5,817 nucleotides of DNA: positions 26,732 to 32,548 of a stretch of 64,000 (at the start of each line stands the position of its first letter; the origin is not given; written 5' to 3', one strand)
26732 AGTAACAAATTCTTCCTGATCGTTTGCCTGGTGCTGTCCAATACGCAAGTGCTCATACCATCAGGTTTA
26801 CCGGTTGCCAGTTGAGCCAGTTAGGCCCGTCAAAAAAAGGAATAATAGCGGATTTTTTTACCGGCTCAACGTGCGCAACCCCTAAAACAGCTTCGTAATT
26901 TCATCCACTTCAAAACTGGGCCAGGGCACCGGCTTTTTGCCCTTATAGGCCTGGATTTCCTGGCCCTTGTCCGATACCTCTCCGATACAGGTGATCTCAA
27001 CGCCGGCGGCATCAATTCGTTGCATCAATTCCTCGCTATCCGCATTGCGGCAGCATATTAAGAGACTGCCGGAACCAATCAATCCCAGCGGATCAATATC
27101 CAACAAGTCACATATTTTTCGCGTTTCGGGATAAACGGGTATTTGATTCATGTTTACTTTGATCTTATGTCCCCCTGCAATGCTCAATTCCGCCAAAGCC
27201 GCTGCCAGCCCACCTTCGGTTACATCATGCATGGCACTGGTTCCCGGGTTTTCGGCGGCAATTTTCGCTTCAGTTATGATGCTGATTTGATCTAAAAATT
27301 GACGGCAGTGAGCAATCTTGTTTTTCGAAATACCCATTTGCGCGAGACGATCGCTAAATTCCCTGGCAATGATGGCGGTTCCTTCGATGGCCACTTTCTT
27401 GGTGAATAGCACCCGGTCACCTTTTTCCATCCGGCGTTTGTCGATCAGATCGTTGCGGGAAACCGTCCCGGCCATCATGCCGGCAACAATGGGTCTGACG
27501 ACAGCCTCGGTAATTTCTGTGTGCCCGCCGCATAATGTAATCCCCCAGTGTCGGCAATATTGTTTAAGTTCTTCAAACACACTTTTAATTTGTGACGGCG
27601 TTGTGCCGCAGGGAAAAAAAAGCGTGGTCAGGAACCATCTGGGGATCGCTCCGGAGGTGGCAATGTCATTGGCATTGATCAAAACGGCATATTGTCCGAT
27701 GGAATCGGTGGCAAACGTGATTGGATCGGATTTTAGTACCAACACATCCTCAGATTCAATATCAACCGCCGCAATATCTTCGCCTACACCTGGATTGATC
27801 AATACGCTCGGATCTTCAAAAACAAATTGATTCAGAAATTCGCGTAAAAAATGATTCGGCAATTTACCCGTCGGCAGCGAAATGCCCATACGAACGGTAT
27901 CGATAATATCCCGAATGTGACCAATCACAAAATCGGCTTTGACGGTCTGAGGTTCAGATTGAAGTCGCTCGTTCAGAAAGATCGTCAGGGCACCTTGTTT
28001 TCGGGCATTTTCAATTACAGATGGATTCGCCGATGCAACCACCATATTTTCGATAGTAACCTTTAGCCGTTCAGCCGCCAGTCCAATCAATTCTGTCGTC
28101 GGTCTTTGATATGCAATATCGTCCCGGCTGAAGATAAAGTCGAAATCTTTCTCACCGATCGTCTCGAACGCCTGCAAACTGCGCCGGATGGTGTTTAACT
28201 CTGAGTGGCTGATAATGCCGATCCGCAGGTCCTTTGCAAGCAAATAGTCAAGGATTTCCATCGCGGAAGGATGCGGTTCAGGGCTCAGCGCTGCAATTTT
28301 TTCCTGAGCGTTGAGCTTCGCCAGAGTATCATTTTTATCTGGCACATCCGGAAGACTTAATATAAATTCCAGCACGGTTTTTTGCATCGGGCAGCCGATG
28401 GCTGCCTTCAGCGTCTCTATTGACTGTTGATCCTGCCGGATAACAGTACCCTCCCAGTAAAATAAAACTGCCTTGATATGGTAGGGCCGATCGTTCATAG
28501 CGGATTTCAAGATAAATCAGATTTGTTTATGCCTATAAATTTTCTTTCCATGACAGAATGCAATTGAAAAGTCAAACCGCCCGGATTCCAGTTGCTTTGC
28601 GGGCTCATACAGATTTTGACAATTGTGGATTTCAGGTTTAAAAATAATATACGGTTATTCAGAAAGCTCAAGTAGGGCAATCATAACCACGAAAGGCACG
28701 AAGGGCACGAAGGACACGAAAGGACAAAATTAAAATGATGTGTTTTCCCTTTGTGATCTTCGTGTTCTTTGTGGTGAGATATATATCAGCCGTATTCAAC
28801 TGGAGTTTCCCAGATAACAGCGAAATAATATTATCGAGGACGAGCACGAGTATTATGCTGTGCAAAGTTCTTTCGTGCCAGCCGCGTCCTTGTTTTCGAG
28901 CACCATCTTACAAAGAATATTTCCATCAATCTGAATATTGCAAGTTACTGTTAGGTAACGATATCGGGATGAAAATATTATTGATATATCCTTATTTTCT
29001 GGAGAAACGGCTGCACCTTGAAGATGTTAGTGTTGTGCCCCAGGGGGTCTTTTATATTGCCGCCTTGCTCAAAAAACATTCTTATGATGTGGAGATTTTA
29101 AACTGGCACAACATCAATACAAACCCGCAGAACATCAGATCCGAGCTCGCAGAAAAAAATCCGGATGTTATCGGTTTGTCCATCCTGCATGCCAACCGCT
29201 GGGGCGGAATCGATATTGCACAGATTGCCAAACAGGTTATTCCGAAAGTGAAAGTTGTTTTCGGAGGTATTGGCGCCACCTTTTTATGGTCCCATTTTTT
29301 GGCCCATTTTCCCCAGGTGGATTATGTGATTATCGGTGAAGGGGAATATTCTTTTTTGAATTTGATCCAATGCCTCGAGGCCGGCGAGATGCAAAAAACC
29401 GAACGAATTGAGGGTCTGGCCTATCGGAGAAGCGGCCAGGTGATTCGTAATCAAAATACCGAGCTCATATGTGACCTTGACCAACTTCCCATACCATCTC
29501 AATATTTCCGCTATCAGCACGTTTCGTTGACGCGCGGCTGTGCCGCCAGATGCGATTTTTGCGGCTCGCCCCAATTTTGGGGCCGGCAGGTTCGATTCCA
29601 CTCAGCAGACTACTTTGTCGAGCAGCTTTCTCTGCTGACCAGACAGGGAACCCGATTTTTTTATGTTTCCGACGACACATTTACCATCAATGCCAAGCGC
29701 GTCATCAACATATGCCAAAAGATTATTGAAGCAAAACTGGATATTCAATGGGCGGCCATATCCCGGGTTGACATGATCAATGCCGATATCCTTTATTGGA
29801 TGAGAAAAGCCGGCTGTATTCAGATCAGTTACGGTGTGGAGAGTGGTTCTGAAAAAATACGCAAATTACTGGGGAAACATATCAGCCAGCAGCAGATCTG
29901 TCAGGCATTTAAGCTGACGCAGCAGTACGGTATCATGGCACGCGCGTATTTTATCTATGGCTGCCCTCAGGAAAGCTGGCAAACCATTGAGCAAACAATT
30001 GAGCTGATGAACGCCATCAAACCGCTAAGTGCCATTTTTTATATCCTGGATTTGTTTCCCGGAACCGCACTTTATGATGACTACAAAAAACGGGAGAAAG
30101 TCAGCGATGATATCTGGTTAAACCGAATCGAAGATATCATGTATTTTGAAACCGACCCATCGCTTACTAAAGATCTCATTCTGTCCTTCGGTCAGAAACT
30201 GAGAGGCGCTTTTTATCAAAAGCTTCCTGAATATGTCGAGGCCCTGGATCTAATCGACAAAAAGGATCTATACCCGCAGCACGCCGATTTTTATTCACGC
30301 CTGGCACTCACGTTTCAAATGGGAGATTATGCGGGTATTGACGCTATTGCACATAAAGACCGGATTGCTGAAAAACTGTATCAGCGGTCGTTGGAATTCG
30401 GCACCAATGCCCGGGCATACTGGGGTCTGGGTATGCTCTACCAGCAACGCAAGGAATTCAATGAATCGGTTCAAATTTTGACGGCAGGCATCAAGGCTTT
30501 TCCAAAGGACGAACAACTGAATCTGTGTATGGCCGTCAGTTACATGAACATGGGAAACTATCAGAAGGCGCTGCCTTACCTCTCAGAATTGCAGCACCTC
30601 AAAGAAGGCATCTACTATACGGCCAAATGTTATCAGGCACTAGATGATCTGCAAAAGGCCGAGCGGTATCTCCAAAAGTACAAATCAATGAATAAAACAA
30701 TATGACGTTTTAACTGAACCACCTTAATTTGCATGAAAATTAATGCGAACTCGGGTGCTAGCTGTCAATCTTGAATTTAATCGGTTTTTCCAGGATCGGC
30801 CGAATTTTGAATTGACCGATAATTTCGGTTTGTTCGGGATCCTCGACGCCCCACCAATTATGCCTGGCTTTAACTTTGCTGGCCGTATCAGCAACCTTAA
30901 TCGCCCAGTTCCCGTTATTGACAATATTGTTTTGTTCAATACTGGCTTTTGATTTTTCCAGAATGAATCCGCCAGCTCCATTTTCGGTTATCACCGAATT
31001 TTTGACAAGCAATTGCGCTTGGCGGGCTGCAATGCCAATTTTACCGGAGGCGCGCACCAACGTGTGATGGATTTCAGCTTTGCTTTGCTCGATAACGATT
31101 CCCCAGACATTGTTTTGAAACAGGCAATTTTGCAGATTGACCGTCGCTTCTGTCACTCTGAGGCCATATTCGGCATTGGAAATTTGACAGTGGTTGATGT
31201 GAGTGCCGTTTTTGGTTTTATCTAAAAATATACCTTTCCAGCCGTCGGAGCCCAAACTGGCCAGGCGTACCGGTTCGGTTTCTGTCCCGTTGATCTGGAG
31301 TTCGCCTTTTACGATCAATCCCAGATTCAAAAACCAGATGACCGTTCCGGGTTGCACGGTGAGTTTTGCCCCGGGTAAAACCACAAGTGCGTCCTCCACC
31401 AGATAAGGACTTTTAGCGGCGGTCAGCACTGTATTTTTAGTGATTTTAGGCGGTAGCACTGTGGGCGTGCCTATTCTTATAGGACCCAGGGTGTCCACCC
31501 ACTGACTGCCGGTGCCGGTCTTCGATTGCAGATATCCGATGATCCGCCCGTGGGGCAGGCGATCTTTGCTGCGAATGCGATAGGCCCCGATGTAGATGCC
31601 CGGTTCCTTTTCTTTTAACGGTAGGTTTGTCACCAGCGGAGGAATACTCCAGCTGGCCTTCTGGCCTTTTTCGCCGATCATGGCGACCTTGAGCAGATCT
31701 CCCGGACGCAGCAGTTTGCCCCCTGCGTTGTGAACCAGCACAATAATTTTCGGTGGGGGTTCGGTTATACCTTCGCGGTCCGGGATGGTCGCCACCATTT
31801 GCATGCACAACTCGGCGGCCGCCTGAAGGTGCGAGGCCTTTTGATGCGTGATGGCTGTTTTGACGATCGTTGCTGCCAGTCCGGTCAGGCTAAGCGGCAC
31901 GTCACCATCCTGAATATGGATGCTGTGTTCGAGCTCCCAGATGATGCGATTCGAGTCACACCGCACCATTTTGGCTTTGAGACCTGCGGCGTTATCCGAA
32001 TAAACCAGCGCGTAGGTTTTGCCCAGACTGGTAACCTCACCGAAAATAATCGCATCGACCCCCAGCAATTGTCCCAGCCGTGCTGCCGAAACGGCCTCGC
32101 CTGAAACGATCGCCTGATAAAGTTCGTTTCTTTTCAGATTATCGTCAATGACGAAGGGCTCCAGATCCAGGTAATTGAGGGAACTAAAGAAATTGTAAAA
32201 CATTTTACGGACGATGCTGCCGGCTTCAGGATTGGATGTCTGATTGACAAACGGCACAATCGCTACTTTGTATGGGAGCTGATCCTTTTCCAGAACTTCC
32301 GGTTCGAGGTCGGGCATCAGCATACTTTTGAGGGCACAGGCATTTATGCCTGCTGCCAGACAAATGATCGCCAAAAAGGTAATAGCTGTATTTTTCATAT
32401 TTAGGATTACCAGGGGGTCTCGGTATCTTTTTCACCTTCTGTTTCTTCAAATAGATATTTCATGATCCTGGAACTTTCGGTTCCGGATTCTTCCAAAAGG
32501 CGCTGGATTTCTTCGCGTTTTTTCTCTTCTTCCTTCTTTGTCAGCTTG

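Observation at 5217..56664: Pervasive intergenic word-repeat hairpins: same architecture, different words at different loci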

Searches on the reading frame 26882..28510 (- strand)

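Call 54: search_protein_families(library=pfam, proteins=[window:26882-28510:-])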
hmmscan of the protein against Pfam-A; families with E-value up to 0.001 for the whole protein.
window:26882-28510:- (542 aa): 4 families
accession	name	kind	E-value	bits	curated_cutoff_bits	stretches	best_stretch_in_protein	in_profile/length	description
PF00586.29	AIRS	-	1.6e-17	64.4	24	1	243-350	1-112/112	AIR synthase related protein, N-terminal domain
PF02769.27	AIRS_C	-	2.1e-17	64.1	23.1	1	363-517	2-150/156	AIR synthase related protein, C-terminal domain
PF13419.12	HAD_2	-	1.7e-09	38.5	23.8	1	28-176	31-175/178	Haloacid dehalogenase-like hydrolase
PF00702.32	Hydrolase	-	0.00014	22.8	26.4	1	67-158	86-176/191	haloacid dehalogenase-like hydrolase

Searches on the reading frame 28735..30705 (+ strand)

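Call 54: search_protein_families(library=pfam, proteins=[window:28735-30705:+])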
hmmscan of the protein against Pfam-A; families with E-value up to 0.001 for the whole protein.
window:28735-30705:+ (656 aa): 10 families
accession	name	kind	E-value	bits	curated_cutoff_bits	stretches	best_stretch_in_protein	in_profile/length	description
PF02310.24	B12-binding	-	2.9e-21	76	32.1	1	101-210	13-120/121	B12 binding domain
PF04055.27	Radical_SAM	-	7.2e-21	75.5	29.5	1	263-424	1-165/166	Radical SAM superfamily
PF13174.12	TPR_6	-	5.4e-07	30.3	26.3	0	626-650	3-27/33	Tetratricopeptide repeat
PF07719.23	TPR_2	-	7.2e-07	29.3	27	0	598-619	6-27/34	Tetratricopeptide repeat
PF13181.12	TPR_8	-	1.6e-06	28.2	25.7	0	559-591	1-33/34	Tetratricopeptide repeat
PF13428.12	TPR_14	-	3.1e-06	27.8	23.5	0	560-600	2-42/44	Tetratricopeptide repeat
PF14559.12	TPR_19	-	1e-05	26.2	25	0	554-595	20-61/68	Tetratricopeptide repeat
PF13424.12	TPR_12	-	6.1e-05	23.6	30.1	0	596-618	6-28/77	Tetratricopeptide repeat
PF12895.13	ANAPC3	-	0.00011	22.8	27.2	0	544-617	11-80/82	Anaphase-promoting complex, cyclosome, subunit 3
PF00515.34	TPR_1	-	0.00013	22.1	27.8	0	599-617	7-25/34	Tetratricopeptide repeat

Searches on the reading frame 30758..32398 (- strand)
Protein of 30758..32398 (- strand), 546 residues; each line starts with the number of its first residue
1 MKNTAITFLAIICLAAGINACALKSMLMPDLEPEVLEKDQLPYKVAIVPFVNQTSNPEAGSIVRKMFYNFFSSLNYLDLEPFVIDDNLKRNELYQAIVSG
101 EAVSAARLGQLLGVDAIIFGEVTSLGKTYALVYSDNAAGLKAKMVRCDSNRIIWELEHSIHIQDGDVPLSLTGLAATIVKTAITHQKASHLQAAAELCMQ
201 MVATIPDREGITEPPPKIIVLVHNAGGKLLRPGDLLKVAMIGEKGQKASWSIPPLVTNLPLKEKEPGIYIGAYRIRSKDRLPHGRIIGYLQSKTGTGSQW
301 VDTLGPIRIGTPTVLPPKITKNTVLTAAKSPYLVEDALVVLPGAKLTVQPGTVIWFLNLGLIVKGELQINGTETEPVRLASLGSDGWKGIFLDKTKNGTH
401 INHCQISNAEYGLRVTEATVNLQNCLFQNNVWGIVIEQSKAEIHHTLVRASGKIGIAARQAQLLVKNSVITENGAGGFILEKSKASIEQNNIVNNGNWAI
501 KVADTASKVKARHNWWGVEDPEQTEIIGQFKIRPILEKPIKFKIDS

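Call 54: search_protein_families(library=pfam, proteins=[window:30758-32398:-])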
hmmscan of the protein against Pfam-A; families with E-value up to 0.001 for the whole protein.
window:30758-32398:- (546 aa): 3 families
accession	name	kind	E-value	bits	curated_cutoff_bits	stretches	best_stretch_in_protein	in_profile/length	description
PF05643.16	GNA1162-like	-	1.4e-12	48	25.9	1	41-195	10-161/185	Putative lipoprotein GNA1162-like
PF13229.12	Beta_helix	-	5.2e-12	46.1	25.9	1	389-514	2-132/158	Right handed beta helix region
PF05048.19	NosD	-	4.3e-09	36.6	23.6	1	388-506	39-159/212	Periplasmic copper-binding protein (NosD)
